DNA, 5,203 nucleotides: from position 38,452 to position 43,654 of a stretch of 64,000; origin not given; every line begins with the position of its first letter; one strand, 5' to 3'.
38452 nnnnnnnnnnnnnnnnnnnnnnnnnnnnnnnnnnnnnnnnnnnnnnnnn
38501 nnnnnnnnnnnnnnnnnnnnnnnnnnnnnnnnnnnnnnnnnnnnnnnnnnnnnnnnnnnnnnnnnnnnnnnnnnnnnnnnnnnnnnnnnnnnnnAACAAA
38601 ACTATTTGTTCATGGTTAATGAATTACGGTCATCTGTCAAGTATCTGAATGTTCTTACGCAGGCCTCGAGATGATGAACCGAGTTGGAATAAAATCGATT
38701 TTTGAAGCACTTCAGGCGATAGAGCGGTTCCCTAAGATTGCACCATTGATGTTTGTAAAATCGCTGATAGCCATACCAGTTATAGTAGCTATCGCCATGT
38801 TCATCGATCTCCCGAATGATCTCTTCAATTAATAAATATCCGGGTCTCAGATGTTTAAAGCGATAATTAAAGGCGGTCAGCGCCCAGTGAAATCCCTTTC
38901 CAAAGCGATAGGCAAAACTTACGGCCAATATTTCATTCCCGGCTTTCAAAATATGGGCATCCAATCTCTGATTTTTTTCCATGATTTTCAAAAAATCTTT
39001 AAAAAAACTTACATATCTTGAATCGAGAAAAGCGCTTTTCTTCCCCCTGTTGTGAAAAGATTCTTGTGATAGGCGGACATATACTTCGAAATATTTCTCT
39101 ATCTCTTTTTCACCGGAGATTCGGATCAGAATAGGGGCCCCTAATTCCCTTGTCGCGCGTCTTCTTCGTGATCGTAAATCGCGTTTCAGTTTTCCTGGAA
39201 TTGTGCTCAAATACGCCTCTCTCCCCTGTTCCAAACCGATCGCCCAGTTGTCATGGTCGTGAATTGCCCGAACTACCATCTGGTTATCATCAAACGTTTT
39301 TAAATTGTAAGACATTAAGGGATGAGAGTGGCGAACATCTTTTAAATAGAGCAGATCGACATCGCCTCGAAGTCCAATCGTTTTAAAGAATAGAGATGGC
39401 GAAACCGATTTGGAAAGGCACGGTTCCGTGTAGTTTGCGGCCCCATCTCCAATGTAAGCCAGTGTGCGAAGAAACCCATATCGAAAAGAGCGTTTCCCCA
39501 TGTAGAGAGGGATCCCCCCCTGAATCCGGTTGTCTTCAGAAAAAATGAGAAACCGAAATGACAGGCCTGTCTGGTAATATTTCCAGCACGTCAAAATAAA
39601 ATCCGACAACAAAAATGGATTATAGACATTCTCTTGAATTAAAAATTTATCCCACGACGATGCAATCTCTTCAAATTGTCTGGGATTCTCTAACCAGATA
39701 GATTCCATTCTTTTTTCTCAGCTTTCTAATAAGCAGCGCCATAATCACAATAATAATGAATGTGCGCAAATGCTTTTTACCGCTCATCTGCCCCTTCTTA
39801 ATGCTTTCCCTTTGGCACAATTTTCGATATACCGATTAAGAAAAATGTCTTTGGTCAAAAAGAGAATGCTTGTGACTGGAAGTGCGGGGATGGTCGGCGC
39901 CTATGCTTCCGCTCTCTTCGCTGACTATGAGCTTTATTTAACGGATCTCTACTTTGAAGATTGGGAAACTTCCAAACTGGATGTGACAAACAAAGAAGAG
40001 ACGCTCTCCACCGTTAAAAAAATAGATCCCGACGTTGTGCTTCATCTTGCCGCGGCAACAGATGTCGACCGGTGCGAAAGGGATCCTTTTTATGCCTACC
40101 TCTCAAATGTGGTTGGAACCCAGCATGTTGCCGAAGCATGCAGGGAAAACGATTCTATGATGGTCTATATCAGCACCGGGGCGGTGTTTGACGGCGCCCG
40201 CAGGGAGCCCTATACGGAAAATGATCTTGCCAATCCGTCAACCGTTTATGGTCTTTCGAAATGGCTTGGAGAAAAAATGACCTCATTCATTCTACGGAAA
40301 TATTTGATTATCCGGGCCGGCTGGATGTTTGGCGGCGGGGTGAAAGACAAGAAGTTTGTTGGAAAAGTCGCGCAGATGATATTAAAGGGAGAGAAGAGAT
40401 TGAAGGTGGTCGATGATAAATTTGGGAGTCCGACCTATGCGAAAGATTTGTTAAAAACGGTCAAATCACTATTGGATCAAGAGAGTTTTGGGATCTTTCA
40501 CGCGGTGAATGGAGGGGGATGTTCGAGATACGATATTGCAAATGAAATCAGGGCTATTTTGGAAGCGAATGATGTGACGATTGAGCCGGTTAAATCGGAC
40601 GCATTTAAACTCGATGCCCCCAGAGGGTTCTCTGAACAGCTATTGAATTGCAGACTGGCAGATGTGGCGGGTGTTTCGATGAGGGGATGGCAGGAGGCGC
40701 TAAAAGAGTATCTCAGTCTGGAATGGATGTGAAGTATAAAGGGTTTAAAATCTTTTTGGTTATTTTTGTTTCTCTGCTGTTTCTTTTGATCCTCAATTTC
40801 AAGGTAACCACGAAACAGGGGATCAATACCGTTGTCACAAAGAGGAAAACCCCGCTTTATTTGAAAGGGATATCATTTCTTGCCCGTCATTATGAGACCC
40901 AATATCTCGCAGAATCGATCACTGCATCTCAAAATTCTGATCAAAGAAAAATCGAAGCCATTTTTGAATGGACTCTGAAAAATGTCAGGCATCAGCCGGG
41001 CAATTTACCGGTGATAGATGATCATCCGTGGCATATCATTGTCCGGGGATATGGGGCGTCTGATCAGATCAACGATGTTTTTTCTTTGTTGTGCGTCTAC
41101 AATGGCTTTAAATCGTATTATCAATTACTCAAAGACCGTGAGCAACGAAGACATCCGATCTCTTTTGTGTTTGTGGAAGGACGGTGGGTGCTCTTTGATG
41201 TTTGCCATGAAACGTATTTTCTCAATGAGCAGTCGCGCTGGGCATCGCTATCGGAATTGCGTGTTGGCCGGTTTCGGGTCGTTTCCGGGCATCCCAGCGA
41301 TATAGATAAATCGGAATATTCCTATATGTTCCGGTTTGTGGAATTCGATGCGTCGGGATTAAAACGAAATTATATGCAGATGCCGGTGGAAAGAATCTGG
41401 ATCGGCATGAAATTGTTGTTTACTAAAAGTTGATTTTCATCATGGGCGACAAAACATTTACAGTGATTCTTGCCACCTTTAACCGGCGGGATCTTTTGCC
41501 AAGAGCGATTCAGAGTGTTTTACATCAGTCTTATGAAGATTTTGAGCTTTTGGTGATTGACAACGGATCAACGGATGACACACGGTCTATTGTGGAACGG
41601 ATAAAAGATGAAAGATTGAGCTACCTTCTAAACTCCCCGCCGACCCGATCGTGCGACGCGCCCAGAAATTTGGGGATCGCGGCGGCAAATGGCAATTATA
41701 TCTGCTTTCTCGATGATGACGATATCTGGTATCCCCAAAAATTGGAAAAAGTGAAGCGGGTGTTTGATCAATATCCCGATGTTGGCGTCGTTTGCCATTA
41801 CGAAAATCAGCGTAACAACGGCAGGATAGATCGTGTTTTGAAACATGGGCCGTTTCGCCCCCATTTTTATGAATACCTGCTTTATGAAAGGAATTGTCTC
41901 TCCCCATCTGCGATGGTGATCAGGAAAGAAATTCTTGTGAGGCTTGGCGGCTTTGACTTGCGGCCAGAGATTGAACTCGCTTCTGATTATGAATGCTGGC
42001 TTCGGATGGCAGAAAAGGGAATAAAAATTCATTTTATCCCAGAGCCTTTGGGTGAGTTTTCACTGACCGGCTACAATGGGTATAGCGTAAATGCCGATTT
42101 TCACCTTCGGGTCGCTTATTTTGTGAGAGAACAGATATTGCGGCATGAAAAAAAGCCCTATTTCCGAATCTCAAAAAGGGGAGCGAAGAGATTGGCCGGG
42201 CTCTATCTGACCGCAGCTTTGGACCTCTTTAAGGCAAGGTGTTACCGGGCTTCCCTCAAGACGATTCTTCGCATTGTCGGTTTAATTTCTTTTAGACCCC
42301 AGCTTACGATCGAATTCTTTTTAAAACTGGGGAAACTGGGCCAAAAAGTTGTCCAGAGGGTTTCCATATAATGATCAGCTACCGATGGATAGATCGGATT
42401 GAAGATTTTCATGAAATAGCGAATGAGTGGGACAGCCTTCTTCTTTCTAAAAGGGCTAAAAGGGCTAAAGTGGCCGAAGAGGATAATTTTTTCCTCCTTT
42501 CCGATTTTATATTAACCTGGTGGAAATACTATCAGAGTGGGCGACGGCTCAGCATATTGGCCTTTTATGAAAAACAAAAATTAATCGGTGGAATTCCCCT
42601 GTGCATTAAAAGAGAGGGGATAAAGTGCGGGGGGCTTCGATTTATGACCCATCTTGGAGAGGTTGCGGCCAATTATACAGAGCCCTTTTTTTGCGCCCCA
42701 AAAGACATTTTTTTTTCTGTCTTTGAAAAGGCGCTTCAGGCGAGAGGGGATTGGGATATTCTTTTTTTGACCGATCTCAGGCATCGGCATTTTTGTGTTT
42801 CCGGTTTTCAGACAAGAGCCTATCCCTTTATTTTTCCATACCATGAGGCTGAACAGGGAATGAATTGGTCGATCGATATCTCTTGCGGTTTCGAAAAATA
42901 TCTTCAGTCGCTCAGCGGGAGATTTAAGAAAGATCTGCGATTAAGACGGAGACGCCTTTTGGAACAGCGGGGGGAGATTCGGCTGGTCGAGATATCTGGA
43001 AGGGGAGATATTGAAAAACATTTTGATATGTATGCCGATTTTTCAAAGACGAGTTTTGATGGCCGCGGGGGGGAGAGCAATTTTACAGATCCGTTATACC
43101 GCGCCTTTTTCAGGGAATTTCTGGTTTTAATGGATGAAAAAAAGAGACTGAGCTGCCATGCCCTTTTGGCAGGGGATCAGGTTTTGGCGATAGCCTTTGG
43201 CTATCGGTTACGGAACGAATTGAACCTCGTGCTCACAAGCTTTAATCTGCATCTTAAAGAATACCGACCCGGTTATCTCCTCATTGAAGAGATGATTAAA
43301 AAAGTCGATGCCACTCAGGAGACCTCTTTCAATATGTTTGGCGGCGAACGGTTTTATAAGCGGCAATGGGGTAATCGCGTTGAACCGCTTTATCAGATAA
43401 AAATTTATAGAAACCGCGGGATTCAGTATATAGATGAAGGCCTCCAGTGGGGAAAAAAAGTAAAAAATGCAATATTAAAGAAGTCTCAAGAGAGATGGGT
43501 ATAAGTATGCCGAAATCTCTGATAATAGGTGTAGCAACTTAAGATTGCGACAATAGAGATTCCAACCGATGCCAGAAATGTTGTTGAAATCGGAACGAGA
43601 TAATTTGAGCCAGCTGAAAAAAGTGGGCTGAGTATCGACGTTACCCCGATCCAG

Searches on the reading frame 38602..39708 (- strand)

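Call 56: search_protein_families(library=pfam, proteins=[window:38602-39708:-], max_evalue=0.00001)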
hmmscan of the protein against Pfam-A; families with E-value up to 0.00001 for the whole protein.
window:38602-39708:- (368 aa): 1 family
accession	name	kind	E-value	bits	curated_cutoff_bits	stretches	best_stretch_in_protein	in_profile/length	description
PF13480.13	Acetyltransf_6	-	8.6e-19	68.5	22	1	173-319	2-142/143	Acetyltransferase (GNAT) domain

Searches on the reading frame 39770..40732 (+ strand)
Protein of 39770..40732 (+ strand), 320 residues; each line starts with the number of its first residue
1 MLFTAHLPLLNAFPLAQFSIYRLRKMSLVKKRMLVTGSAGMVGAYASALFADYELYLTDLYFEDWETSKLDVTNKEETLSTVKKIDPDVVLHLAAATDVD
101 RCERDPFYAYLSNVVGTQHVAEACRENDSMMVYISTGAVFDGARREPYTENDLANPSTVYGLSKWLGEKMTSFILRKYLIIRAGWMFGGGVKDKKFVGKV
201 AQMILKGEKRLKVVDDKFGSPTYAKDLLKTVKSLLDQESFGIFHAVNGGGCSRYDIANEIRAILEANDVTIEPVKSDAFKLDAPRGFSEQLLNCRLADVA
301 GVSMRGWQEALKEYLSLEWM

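Call 56: search_protein_families(library=pfam, proteins=[window:39770-40732:+], max_evalue=0.00001)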
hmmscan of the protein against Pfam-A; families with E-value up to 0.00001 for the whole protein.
window:39770-40732:+ (320 aa): 6 families
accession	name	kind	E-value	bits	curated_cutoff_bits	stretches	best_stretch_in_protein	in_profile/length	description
PF04321.23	RmlD_sub_bind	-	2.1e-67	227.7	27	1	32-316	2-283/287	RmlD substrate binding domain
PF01370.27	Epimerase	-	4.1e-24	85.8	20.9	1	33-214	1-202/240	NAD dependent epimerase/dehydratase family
PF16363.11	GDP_Man_Dehyd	-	1.9e-18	67.5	27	1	65-181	54-174/332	GDP-mannose 4,6 dehydratase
PF02719.21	Polysacc_synt_2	-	3.5e-11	43.3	20.2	1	71-170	62-148/293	Polysaccharide biosynthesis protein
PF07993.18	NAD_binding_4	-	1.5e-08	34.5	20.1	1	88-175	90-192/258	Male sterility protein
PF01073.25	3Beta_HSD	-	1.6e-07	31.1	22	1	68-170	50-156/280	3-beta hydroxysteroid dehydrogenase/isomerase family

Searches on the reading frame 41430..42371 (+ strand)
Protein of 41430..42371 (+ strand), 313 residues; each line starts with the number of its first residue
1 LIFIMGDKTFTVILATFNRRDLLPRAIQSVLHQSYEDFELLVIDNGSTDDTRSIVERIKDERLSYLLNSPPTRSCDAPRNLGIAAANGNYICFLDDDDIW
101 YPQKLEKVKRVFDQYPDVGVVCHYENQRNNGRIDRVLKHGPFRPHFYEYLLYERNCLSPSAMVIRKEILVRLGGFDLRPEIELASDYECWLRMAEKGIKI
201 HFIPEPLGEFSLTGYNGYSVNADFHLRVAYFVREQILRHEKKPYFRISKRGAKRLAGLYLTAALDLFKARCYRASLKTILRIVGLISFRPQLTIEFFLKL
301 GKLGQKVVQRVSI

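Call 56: search_protein_families(library=pfam, proteins=[window:41430-42371:+], max_evalue=0.00001)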
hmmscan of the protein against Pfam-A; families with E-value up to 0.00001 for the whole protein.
window:41430-42371:+ (313 aa): 4 families
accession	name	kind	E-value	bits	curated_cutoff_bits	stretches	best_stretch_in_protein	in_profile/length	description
PF00535.33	Glycos_transf_2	-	3e-30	105.8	23.3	1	11-169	1-164/168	Glycosyl transferase family 2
PF13641.12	Glyco_tranf_2_3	-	1.2e-18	68.5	27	1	10-234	3-211/230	Glycosyltransferase like family 2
PF10111.15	Glyco_tranf_2_2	-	7.9e-18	65.4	27.3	1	33-204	23-210/276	Glycosyltransferase like family 2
PF13506.12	Glyco_transf_21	-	2.8e-07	30.6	21.7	1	82-209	25-153/174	Glycosyl transferase family 21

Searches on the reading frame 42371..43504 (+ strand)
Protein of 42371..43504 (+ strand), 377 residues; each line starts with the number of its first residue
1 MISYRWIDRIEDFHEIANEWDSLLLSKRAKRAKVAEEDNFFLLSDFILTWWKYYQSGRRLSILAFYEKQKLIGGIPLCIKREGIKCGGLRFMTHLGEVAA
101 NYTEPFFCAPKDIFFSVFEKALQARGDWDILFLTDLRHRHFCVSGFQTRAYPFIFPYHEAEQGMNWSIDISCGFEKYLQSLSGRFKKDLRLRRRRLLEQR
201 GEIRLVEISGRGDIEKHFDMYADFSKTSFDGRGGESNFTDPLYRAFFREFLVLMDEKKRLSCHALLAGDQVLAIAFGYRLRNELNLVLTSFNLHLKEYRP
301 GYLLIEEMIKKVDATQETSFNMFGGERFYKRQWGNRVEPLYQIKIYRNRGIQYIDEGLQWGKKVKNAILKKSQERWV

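Call 56: search_protein_families(library=pfam, proteins=[window:42371-43504:+], max_evalue=0.00001)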
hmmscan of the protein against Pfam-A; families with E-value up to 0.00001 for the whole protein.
window:42371-43504:+ (377 aa): 1 family
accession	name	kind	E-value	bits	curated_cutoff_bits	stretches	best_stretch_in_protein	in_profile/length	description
PF13480.13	Acetyltransf_6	-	6.8e-19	68.9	22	1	184-331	2-143/143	Acetyltransferase (GNAT) domain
